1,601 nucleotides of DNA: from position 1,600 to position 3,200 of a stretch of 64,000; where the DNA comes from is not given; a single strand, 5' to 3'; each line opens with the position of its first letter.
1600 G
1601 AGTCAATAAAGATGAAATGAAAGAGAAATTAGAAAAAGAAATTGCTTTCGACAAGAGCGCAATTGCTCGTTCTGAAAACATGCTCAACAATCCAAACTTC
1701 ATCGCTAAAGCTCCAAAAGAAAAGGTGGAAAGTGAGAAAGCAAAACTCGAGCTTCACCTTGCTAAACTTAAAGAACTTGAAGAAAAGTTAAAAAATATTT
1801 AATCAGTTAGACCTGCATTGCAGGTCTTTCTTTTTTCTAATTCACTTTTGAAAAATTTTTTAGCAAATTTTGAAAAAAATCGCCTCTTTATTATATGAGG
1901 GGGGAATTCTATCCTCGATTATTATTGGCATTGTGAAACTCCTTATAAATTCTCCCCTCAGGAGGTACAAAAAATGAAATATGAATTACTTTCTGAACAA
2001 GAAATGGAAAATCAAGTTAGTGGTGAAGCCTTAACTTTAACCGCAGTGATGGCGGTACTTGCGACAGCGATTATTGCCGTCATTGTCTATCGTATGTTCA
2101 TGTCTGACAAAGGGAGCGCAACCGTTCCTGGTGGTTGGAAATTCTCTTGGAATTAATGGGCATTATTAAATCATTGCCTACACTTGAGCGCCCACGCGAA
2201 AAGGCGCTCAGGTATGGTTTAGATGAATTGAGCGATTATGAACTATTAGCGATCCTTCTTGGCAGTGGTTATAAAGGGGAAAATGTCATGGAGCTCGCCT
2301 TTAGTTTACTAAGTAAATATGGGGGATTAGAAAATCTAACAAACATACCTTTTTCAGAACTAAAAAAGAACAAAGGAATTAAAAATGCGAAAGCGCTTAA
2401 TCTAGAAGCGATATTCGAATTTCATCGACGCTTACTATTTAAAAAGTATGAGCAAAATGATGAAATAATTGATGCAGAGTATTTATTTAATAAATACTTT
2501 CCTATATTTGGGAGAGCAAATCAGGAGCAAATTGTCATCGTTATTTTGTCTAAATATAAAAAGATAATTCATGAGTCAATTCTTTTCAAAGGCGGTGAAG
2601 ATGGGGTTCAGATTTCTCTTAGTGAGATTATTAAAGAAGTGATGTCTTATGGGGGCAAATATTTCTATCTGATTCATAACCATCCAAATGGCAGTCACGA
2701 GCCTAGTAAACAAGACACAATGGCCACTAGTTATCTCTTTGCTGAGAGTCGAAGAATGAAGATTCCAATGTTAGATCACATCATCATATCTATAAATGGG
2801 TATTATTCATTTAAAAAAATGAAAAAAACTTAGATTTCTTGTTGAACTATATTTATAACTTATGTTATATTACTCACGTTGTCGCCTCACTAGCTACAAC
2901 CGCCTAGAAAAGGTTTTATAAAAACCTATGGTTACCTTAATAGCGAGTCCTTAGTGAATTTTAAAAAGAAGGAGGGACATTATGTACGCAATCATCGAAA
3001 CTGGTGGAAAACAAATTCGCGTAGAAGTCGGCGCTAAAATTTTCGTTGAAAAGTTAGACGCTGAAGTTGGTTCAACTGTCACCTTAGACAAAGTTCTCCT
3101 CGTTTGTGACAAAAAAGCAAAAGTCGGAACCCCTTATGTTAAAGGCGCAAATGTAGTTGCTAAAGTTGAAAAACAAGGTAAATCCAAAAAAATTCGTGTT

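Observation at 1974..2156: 60-aa peptide with a double-glycine-like leader, translationally coupled to radC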

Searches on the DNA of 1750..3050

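Call 48: search_rna_families(source=window, start=1750, end=3050, threshold=evalue, max_evalue=1)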
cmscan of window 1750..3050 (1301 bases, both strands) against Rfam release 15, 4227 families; matches with E-value up to 1: 2.
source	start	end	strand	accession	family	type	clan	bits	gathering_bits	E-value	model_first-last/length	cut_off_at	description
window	2888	2961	+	RF00559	L21_leader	Cis-reg; leader;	-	40.9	36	1.4e-06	1-77/77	no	Ribosomal protein L21 leader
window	2800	2911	+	RF03120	Sarbecovirus-5UTR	Cis-reg;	CL00116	12.4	150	0.76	1-298/298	no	Sarbecovirus 5'UTR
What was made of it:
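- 2156..2833 (+): radC: N-terminal UPF0758/HhH domain plus JAB domain, with an intact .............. motif. The L21 leader at 2888-2961 (call 48) shows that rplU is a separate regulatory unit.
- No antisense RNA was sought or seen, and Rfam finds nothing in the UTR (call 48).
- Tried and rejected: It found only the L21 leader before rplU (call 48).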
